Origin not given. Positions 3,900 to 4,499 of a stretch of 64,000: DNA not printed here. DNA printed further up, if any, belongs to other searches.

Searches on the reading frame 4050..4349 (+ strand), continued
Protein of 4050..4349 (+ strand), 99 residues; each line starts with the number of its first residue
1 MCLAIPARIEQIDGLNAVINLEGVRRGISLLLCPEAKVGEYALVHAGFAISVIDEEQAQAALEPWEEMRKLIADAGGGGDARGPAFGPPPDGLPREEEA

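Call 23: find_encoding_contigs(protein=P0128, flank=10000, max_places=8)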
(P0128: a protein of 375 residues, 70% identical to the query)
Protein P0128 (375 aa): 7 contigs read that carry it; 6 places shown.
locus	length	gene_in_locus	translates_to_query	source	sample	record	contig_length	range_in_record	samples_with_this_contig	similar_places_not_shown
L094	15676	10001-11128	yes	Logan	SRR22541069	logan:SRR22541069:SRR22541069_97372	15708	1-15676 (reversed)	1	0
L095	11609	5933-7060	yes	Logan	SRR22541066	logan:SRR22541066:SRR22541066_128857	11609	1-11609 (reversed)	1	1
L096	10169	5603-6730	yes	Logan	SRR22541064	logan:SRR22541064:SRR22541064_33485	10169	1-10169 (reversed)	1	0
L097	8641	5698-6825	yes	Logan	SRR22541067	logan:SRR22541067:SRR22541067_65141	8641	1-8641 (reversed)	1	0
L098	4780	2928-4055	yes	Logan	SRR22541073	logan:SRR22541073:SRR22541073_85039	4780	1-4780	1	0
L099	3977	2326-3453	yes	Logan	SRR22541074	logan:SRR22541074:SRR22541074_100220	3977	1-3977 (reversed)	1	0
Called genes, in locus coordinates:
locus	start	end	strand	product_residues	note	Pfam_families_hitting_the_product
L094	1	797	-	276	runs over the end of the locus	?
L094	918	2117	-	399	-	PF01969:Ni_insertion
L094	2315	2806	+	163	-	PF12844:HTH_19, PF13443:HTH_26 (weak), PF13560:HTH_31, PF01381:HTH_3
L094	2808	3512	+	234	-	PF02517:Rce1-like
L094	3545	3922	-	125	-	PF06262:Zincin_1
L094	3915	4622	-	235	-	PF01725:Ham1p_like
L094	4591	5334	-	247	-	PF01138:RNase_PH, PF03725:RNase_PH_C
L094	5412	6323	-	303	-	PF01177:Asp_Glu_race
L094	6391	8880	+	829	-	PF00708:Acylphosphatase, PF07503:zf-HYPF, PF01300:Sua5_yciO_yrdC, PF17788:HypF_C, PF22521:HypF_C_2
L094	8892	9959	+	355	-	PF01565:FAD_binding_4, PF02873:MurB_C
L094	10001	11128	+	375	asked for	PF01924:HypD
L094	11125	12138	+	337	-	PF00586:AIRS, PF02769:AIRS_C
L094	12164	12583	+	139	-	PF01155:HypA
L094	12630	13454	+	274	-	PF02492:cobW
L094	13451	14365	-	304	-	PF03631:Virul_fac_BrkB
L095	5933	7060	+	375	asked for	PF01924:HypD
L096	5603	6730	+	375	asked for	PF01924:HypD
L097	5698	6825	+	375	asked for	PF01924:HypD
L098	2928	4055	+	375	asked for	PF01924:HypD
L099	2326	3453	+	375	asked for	PF01924:HypD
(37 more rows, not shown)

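Call 24: find_encoding_contigs(protein=P0141, flank=10000, max_places=2)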
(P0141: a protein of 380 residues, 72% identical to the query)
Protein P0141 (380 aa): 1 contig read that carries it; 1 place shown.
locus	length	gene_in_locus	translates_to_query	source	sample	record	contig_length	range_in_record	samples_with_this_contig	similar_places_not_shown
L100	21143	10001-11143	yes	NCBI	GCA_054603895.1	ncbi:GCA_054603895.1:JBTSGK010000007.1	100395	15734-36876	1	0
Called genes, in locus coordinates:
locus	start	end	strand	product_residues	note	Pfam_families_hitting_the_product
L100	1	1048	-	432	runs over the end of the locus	PF01969:Ni_insertion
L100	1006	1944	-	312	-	PF22113:Mtrc-MtrF_II-IV_dom (faint)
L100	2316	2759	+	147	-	PF12844:HTH_19, PF13560:HTH_31, PF01381:HTH_3, PF13443:HTH_26 (faint)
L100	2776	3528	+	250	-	PF02517:Rce1-like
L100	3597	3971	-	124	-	PF06262:Zincin_1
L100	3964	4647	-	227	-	PF01725:Ham1p_like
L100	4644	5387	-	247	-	PF01138:RNase_PH, PF03725:RNase_PH_C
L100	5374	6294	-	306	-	PF01177:Asp_Glu_race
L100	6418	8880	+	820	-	PF00708:Acylphosphatase, PF07503:zf-HYPF, PF01300:Sua5_yciO_yrdC, PF17788:HypF_C, PF00814:TsaD (faint), PF22521:HypF_C_2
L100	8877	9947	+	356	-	PF01565:FAD_binding_4, PF02873:MurB_C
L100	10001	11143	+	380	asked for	PF01924:HypD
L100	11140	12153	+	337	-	PF00586:AIRS, PF02769:AIRS_C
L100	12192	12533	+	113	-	PF01155:HypA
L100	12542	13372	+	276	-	PF02492:cobW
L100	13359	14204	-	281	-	PF03631:Virul_fac_BrkB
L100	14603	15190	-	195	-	PF00081:Sod_Fe_N, PF02777:Sod_Fe_C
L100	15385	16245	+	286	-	PF01965:DJ-1_PfpI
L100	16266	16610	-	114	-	-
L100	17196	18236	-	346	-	PF00005:ABC_tran, PF08352:oligo_HPY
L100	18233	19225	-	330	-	PF00005:ABC_tran, PF08352:oligo_HPY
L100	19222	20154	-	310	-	PF12911:OppC_N, PF00528:BPD_transp_1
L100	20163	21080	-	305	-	PF19300:BPD_transp_1_N, PF00528:BPD_transp_1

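Call 25: find_encoding_contigs(protein=P0136, flank=10000, max_places=2)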
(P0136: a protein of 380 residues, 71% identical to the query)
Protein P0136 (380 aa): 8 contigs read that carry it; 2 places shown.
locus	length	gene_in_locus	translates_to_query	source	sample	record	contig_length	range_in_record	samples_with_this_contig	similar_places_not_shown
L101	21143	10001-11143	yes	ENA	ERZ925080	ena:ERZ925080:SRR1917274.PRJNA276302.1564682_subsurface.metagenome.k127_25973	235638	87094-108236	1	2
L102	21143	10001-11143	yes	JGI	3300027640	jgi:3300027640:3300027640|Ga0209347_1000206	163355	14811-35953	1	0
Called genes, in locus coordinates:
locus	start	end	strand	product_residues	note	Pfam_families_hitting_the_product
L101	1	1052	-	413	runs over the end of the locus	PF01969:Ni_insertion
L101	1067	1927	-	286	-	PF22113:Mtrc-MtrF_II-IV_dom (faint), PF14522:Cytochrome_C7 (faint)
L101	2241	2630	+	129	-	PF13560:HTH_31, PF12844:HTH_19, PF13443:HTH_26 (faint), PF01381:HTH_3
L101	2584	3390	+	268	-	PF02517:Rce1-like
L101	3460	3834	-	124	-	PF06262:Zincin_1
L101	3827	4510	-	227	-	PF01725:Ham1p_like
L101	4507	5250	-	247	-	PF01138:RNase_PH, PF03725:RNase_PH_C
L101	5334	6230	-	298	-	PF01177:Asp_Glu_race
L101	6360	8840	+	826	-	PF00708:Acylphosphatase, PF07503:zf-HYPF, PF01300:Sua5_yciO_yrdC, PF17788:HypF_C, PF00814:TsaD (faint), PF22521:HypF_C_2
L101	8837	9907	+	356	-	PF01565:FAD_binding_4, PF02873:MurB_C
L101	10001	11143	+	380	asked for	PF01924:HypD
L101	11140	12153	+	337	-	PF00586:AIRS, PF02769:AIRS_C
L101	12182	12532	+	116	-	PF01155:HypA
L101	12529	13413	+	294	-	PF02492:cobW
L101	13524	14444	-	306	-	PF03631:Virul_fac_BrkB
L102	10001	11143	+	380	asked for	PF01924:HypD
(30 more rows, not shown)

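Call 33: search_solved_structures(query=window:4050-4346:+, max_evalue=0.001, show_alignments=3)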
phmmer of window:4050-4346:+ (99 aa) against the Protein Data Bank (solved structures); distinct sequences matched with E-value up to 0.001: 4.
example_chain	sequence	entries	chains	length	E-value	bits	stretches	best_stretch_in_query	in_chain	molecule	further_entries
2z1c_A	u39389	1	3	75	6.9e-16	61.5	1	1-71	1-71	Hydrogenase expression/formation protein HypC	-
3vyr_A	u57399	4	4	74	4e-15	59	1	2-71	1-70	Hydrogenase expression/formation protein HypC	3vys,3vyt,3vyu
2ot2_A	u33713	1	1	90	1.4e-10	44.5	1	1-76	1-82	Hydrogenase isoenzymes formation protein hypC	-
3d3r_A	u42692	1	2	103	1.7e-08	37.8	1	1-70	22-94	Hydrogenase assembly chaperone hypC/hupF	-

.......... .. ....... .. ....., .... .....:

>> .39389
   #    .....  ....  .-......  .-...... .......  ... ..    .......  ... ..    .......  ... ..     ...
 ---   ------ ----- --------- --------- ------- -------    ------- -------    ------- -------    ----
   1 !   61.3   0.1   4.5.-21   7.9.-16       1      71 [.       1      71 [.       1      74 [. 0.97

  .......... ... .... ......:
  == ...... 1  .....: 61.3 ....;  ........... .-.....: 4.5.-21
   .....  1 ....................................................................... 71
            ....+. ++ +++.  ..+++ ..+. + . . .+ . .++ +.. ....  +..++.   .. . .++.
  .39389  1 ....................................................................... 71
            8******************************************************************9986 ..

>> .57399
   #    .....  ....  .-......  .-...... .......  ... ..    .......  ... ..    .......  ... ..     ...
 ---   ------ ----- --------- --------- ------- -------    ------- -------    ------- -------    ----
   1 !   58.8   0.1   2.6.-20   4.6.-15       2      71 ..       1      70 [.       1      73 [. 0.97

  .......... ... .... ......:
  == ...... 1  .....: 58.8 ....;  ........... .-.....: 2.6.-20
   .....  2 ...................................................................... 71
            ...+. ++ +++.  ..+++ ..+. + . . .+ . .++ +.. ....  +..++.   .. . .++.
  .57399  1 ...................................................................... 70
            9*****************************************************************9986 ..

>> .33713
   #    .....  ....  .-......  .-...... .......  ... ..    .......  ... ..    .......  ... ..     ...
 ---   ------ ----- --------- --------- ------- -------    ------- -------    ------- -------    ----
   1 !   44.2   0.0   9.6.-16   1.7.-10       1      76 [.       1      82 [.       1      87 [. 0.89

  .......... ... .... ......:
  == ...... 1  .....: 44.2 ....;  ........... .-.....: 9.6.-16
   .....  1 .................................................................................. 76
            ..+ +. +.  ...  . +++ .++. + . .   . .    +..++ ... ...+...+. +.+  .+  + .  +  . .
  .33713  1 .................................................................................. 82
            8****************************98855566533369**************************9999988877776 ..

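Call 35: find_homologous_proteins(query=L010:9454-10827:-, max_evalue=1e-20)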
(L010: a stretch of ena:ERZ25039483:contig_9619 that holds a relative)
Query L010:9454-10827:- (457 aa): 6613 proteins with E <= 1e-20 among 8000 candidates; the best 120 are listed.
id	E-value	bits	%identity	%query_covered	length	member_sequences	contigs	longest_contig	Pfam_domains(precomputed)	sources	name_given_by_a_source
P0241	0.0e+0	1059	99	100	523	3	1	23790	PF00374.25,PF27537.1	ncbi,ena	-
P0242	1.3e-260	883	80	100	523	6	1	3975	PF00374.25,PF27537.1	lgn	-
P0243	1.7e-256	870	79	100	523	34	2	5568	PF00374.25,PF27537.1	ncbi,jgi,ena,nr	ncbi:MAG TPA: nickel-dependent hydrogenase large subunit [Thermoleophilia bacterium]|nr:nickel-depen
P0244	3.3e-252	856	77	100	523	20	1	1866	PF00374.25,PF27537.1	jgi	jgi:[NiFe] hydrogenase large subunit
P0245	1.0e-249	847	77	100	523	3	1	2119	PF00374.25,PF27537.1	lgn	-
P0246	1.5e-246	837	77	100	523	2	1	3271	PF00374.25,PF27537.1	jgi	jgi:[NiFe] hydrogenase large subunit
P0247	2.7e-236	803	75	100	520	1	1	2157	PF00374.25,PF27537.1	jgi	jgi:[NiFe] hydrogenase large subunit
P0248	6.4e-213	726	69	100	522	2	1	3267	PF00374.25,PF27537.1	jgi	jgi:hydrogenase large subunit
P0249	4.8e-207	707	67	100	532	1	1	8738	PF00374.25,PF27537.1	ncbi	ncbi:MAG: nickel-dependent hydrogenase large subunit [Thermoleophilia bacterium]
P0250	1.3e-205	702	67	100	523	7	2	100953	PF00374.25,PF27537.1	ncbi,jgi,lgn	-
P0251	2.1e-157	543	53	100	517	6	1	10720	PF00374.25,PF27537.1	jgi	jgi:[NiFe] hydrogenase large subunit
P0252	4.5e-155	535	54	100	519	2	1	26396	PF00374.25,PF27537.1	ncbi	-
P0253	1.3e-154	534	53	100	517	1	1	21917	PF00374.25,PF27537.1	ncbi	-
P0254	4.3e-153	529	53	100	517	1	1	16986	PF00374.25,PF27537.1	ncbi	-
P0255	3.5e-152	526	52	100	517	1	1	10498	PF00374.25,PF27537.1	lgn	-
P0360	3.9e-122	427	46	100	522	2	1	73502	PF00374.25,PF27537.1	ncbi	ncbi:MAG: nickel-dependent hydrogenase large subunit [Thermoleophilia bacterium]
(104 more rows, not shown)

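Call 36: find_encoding_contigs(protein=P0145, flank=10000, max_places=4)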
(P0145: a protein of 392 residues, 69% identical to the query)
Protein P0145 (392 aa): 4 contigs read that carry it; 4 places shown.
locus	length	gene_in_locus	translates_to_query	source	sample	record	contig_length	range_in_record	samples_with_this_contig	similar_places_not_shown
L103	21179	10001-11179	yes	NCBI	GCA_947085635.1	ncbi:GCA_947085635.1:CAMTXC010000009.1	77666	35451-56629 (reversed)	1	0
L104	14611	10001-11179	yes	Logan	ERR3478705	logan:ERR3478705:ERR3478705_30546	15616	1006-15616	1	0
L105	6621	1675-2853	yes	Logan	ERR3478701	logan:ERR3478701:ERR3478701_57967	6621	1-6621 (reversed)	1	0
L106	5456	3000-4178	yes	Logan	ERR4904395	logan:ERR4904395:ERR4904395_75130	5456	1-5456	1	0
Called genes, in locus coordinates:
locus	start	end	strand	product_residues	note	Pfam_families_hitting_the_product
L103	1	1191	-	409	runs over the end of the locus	PF01969:Ni_insertion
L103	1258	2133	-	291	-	-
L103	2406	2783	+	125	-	PF12844:HTH_19, PF13560:HTH_31, PF01381:HTH_3, PF13443:HTH_26 (weak)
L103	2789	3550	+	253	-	PF02517:Rce1-like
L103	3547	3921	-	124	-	PF06262:Zincin_1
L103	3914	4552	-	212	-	PF01725:Ham1p_like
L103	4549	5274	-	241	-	PF01138:RNase_PH, PF03725:RNase_PH_C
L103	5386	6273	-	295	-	PF01177:Asp_Glu_race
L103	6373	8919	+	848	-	PF00708:Acylphosphatase, PF07503:zf-HYPF, PF01300:Sua5_yciO_yrdC, PF17788:HypF_C, PF00814:TsaD (faint), PF22521:HypF_C_2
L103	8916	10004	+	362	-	PF01565:FAD_binding_4, PF02873:MurB_C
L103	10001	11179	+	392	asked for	PF01924:HypD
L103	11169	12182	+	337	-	PF00586:AIRS, PF02769:AIRS_C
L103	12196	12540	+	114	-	PF01155:HypA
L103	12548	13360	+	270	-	PF02492:cobW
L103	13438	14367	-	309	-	PF03631:Virul_fac_BrkB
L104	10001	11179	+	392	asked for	PF01924:HypD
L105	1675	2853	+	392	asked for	PF01924:HypD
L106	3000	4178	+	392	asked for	PF01924:HypD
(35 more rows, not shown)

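Call 37: find_encoding_contigs(protein=P0131, flank=10000, max_places=4)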
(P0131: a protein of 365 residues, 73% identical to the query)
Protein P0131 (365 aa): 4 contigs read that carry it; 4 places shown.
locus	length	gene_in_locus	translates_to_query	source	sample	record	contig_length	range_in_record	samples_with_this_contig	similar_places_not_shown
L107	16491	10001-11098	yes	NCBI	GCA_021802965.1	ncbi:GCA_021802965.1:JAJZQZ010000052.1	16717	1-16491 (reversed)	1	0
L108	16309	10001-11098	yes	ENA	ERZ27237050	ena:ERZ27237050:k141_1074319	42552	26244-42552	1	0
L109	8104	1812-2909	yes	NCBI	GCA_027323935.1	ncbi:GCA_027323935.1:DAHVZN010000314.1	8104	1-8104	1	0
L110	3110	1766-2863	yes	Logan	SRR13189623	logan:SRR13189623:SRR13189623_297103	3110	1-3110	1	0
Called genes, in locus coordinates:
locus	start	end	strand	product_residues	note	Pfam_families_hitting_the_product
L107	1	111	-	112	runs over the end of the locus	?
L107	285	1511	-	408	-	PF01969:Ni_insertion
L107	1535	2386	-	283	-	PF14522:Cytochrome_C7, PF22113:Mtrc-MtrF_II-IV_dom (faint)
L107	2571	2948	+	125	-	PF12844:HTH_19, PF13560:HTH_31, PF01381:HTH_3, PF13443:HTH_26 (weak)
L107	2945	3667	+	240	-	PF02517:Rce1-like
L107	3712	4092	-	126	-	PF06262:Zincin_1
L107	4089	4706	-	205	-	PF01725:Ham1p_like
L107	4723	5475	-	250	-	PF01138:RNase_PH, PF03725:RNase_PH_C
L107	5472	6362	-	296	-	PF01177:Asp_Glu_race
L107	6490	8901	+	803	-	PF00708:Acylphosphatase, PF07503:zf-HYPF, PF01300:Sua5_yciO_yrdC, PF17788:HypF_C, PF22521:HypF_C_2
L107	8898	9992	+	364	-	PF01565:FAD_binding_4, PF02873:MurB_C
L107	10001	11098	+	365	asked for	PF01924:HypD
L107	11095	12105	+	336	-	PF00586:AIRS, PF02769:AIRS_C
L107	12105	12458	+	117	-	PF01155:HypA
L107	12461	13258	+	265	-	PF02492:cobW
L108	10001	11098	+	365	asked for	PF01924:HypD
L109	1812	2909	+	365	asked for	PF01924:HypD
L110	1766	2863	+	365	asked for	PF01924:HypD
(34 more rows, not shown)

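Call 41: find_related_loci(query=L067:6681-6890:+, collection=metagenome_contigs, flank=8000)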
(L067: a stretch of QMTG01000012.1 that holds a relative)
Query L067:6681-6890:+ (70 aa) in metagenome_contigs; peptide patterns used: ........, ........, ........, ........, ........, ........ (x = any residue, [..] = any of these).
600 stretches matched a pattern (row limit reached: there are more); 355 encode a relative of the query (tblastn E <= 1e-3); the best 80 are kept; 80 distinct loci.
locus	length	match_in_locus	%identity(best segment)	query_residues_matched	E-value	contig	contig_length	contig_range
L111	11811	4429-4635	71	1-69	2e-29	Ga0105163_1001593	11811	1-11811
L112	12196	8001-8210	71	1-70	1e-28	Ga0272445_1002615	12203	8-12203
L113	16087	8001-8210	73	1-69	7e-28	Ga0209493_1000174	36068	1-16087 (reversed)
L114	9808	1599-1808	73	1-69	7e-28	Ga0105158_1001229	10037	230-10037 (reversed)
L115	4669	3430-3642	66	1-70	2e-27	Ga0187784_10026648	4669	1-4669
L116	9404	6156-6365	63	1-70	2e-27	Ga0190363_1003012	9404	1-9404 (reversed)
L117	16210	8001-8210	67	1-69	3e-27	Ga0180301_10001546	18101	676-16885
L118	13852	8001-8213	69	1-70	6e-27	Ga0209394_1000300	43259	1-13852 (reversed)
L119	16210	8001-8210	66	1-69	7e-27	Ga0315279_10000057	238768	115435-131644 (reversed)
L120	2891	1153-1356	63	1-68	1e-26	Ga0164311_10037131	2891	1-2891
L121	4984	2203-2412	71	1-69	1e-26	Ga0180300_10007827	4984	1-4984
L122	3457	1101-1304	63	1-68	3e-26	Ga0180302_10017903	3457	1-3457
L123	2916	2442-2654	63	1-70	6e-26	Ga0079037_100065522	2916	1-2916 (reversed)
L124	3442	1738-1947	69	1-69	6e-26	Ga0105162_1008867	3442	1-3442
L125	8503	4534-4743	56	1-69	9e-26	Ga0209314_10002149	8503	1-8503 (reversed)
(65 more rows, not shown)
